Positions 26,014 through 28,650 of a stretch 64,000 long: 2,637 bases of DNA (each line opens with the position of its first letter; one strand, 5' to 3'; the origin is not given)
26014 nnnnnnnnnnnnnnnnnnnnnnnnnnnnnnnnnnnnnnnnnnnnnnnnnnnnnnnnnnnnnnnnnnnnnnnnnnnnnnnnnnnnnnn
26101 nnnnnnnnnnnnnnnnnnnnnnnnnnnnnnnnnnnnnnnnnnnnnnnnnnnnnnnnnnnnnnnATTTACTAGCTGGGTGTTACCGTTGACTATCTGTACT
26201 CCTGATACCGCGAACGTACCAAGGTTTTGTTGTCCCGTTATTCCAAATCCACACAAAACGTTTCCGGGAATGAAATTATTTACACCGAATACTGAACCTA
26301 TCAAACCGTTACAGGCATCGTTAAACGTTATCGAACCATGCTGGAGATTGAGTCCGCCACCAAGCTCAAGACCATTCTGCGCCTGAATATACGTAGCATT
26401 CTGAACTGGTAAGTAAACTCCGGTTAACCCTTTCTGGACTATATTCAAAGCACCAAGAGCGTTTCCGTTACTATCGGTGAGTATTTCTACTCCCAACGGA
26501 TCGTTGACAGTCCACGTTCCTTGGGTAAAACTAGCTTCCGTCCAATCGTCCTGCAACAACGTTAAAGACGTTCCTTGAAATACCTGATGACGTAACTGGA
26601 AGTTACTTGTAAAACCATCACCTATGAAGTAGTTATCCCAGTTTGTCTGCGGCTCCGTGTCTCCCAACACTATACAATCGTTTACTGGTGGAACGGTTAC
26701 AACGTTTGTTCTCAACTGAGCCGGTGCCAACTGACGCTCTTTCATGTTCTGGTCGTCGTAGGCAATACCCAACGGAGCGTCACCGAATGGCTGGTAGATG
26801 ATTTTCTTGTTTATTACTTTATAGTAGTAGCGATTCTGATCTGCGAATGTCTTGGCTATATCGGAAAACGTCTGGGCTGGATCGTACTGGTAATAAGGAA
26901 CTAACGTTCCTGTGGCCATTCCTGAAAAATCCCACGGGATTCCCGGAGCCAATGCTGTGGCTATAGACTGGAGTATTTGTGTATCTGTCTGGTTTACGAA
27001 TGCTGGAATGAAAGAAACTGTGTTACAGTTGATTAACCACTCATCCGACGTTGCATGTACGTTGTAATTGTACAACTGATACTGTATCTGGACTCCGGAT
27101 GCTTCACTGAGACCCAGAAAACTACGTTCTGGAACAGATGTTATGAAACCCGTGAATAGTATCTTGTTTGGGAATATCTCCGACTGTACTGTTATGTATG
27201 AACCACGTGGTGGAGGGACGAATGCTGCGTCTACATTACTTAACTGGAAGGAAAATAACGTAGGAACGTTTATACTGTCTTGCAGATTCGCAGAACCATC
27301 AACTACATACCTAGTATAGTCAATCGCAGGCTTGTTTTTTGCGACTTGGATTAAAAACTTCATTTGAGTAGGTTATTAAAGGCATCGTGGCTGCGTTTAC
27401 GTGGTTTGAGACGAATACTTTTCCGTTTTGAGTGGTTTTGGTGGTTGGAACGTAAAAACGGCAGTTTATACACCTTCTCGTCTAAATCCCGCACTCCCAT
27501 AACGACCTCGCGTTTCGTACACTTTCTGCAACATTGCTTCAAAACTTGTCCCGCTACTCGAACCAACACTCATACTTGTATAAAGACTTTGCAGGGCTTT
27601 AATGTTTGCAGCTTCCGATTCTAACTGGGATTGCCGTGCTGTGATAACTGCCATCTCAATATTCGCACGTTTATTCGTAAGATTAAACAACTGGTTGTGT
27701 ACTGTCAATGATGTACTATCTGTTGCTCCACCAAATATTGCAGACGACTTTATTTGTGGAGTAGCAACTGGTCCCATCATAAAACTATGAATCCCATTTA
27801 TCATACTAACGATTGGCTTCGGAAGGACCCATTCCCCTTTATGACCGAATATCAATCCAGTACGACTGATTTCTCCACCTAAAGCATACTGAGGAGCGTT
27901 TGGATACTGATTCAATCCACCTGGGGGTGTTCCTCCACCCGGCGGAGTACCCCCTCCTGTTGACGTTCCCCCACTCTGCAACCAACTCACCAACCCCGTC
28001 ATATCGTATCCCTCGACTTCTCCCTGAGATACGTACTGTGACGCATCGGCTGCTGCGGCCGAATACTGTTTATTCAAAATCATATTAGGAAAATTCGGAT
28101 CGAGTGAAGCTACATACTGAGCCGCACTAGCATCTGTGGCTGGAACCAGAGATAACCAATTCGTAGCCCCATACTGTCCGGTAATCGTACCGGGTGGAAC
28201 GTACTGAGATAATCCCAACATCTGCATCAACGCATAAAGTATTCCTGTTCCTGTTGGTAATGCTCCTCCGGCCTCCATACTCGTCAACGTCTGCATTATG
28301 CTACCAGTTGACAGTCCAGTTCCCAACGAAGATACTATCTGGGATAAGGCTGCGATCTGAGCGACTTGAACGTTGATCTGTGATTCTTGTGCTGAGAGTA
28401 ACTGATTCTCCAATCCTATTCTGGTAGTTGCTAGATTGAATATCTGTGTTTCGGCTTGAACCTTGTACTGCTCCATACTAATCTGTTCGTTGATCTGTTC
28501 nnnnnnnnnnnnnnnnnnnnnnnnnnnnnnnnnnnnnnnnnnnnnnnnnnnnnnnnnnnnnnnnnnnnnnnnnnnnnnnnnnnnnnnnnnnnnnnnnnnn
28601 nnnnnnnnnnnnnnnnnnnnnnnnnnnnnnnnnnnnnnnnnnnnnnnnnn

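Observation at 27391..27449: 59-bp near-identical element duplicated 21.6 kb apart (second copy 49042..49100), each just upstream of a gene and encoding the same basic peptide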

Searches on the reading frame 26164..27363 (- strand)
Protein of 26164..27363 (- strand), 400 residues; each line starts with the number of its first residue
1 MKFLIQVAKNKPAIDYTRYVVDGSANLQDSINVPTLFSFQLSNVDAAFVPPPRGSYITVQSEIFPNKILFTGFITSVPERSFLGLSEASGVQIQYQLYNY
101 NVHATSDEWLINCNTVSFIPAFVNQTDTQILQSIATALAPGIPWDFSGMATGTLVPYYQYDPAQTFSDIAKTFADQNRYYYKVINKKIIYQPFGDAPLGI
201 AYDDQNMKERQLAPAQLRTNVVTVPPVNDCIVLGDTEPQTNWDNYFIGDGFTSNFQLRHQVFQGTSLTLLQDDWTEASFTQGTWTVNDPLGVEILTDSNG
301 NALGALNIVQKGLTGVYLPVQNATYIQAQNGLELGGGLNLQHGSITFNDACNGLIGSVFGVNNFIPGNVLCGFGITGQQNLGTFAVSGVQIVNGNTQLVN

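Call 35: find_related_loci(query=A3, collection=metagenome_contigs, flank=3000)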
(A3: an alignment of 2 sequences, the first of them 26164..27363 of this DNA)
Query A3 (400 aa) in metagenome_contigs; peptide patterns used: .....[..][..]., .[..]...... (x = any residue, [..] = any of these).
136 stretches matched a pattern, but none encodes a relative of the query by tblastn (E <= 1e-3).
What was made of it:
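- Tried and rejected: The metagenome scan with the g2 N-terminus found nothing because of its pattern choice (call 35).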

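Call 36: find_homologous_proteins(query=window:26164-27363:-, max_evalue=0.00001)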
Query window:26164-27363:- (400 aa): 5 proteins with E <= 0.00001 among 4684 candidates.
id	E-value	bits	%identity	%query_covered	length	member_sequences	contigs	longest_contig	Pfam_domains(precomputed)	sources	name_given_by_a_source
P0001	4.0e-101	357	63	66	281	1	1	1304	-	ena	-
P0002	1.5e-98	349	48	78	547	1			-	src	-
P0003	1.5e-83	299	50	70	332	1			-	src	-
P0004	2.8e-83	298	42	94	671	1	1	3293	-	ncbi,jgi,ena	-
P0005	2.6e-68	249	61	51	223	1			-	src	-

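Call 37: find_encoding_contigs(protein=P0004, flank=5000, max_places=4)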
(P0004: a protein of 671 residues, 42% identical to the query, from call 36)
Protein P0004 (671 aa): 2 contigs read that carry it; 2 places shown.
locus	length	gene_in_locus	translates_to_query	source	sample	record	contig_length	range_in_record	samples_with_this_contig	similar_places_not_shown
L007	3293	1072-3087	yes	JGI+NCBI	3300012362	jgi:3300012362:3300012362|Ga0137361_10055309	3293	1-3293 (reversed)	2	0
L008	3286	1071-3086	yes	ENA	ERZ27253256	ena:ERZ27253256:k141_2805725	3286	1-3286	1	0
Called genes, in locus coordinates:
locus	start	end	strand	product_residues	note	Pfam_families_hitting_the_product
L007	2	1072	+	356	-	?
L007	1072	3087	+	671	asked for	-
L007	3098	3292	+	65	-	?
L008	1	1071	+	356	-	?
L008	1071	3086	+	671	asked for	-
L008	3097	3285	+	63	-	?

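Call 38: find_encoding_contigs(protein=P0002, flank=5000, max_places=4)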
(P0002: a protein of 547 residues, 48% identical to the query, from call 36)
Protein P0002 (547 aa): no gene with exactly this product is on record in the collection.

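Call 39: find_encoding_contigs(protein=P0001, flank=5000, max_places=4)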
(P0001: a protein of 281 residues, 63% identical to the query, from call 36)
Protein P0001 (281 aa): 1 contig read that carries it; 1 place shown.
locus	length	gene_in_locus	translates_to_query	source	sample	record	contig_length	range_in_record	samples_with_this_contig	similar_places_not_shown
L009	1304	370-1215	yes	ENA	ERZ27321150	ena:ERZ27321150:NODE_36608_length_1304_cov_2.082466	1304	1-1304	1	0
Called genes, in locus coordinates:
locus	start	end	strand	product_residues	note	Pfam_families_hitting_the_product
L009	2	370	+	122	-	?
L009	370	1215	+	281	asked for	-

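Call 50: search_dna_similar(query=window:26164-27363:-, collection=phages, mode=protein, max_rows=10, max_evalue=0.001)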
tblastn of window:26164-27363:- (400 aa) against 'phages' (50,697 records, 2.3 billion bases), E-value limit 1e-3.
Records with a match: 1; places in all: 1; records where one place covers at least 80% of the query: 1.
Best place of each record, by identity: <60% 1.
By first word of the organism name: Tunturiibacter 1.
By host as written in the record: Tunturiibacter empetritectus M8UP27 1.
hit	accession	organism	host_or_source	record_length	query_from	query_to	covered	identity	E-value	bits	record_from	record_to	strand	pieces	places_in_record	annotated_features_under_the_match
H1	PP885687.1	Tunturiibacter phage Tunturi_4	Tunturiibacter empetritectus M8UP27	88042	15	400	97%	31.0%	3e-30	129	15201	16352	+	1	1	virion structural protein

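Call 52: get_annotated_region(hit=H1, flank=9000)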
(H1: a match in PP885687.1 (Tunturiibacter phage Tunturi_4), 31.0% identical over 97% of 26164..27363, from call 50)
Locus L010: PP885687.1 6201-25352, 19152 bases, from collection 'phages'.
description: Tunturiibacter phage Tunturi_4, complete genome.
organism: Tunturiibacter phage Tunturi_4 (NCBI taxid 3378198)
taxonomy: Viruses; Duplodnaviria; Heunggongvirae; Uroviricota; Caudoviricetes
host: Tunturiibacter empetritectus M8UP27; source: soil; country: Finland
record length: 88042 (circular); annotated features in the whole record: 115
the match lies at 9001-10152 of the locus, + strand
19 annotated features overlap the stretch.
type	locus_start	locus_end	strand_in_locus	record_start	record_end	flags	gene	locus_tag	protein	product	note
CDS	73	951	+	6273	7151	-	-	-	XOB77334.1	head-tail adaptor Ad1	ORF6; gp6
CDS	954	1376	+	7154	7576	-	-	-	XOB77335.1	virion structural protein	ORF7; gp7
CDS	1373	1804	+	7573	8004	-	-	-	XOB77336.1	tail terminator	ORF8; gp8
CDS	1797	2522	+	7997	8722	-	-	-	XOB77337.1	major tail protein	ORF9; gp9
CDS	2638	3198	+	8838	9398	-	-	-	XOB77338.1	hypothetical protein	ORF10; gp10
CDS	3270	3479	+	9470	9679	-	-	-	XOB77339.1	hypothetical protein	ORF11; gp11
CDS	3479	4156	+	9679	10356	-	-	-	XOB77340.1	hypothetical protein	ORF12; gp12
CDS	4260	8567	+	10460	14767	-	-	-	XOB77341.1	tail length tape measure protein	ORF13; gp13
CDS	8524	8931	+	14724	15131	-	-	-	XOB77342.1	hypothetical protein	ORF14; gp14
CDS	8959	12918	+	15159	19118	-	-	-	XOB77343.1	virion structural protein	ORF15; gp15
CDS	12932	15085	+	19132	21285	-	-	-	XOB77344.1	tail protein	ORF16; gp16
CDS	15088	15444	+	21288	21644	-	-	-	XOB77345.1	hypothetical protein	ORF17; gp17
CDS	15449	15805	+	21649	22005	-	-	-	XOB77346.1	hypothetical protein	ORF18; gp18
CDS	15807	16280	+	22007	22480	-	-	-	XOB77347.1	hypothetical protein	ORF19; gp19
CDS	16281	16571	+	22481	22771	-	-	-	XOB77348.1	hypothetical protein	ORF20; gp20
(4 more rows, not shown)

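Call 61: find_related_loci(query=A3, collection=viral_contigs, flank=1500)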
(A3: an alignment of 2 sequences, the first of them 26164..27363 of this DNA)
Query A3 (400 aa) in viral_contigs; peptide patterns used: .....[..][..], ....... (x = any residue, [..] = any of these).
82 stretches matched a pattern; 4 encode a relative of the query (tblastn E <= 1e-3); 4 distinct loci.
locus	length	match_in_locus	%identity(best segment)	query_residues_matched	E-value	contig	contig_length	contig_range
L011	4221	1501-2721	64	1-399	3e-168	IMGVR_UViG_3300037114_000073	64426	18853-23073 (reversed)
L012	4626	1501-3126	69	14-382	1e-146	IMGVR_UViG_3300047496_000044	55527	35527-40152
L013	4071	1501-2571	46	14-392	5e-98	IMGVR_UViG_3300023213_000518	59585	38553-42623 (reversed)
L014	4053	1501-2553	44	14-376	4e-85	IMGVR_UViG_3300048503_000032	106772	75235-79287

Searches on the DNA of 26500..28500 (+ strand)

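Call 8: search_dna_similar(query=window:26800-28000:+, collection=phages, mode=distant, max_rows=30)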
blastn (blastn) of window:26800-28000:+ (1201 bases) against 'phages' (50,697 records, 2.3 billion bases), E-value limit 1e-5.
No match.
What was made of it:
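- Tried and rejected: blastn of the junction against GenBank phages (call 8).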

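Call 58: search_rna_families(source=window, start=26500, end=28500, threshold=evalue, max_evalue=1)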
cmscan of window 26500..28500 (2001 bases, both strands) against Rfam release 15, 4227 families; matches with E-value up to 1: 0.
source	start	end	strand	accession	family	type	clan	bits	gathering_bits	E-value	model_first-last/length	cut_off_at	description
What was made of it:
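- On Structured cis-regulatory RNA / Rfam family: No Rfam match at E <= 1 around copy A (call 58); the copy B region was not scanned.
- Tried and rejected: No Rfam match (call 58).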

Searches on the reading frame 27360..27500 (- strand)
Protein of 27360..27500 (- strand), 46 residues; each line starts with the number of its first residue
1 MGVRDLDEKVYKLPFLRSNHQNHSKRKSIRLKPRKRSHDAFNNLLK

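Call 9: search_protein_families(library=pfam, proteins=[window:27360-27500:-], max_evalue=0.01)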
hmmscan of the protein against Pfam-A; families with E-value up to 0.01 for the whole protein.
window:27360-27500:- (46 aa): 0 families

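Call 10: search_protein_families(library=phrogs, proteins=[window:27360-27500:-], max_evalue=0.01)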
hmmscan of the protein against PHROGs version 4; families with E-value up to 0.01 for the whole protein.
window:27360-27500:- (46 aa): 0 families

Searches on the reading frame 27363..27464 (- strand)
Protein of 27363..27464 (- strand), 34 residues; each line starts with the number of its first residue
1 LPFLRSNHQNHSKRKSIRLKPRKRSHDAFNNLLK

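Call 32: find_related_loci(query=A2, collection=metagenome_contigs, flank=6000)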
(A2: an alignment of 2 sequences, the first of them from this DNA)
Query A2 (34 aa) in metagenome_contigs; peptide patterns used: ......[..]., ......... (x = any residue, [..] = any of these).
101 stretches matched a pattern, but none encodes a relative of the query by tblastn (E <= 1e-3).

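Call 43: find_related_loci(query=A2, collection=genome_contigs, flank=5000)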
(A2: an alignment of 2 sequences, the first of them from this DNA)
Query A2 (34 aa) in genome_contigs; peptide patterns used: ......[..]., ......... (x = any residue, [..] = any of these).
66 stretches matched a pattern, but none encodes a relative of the query by tblastn (E <= 1e-3).
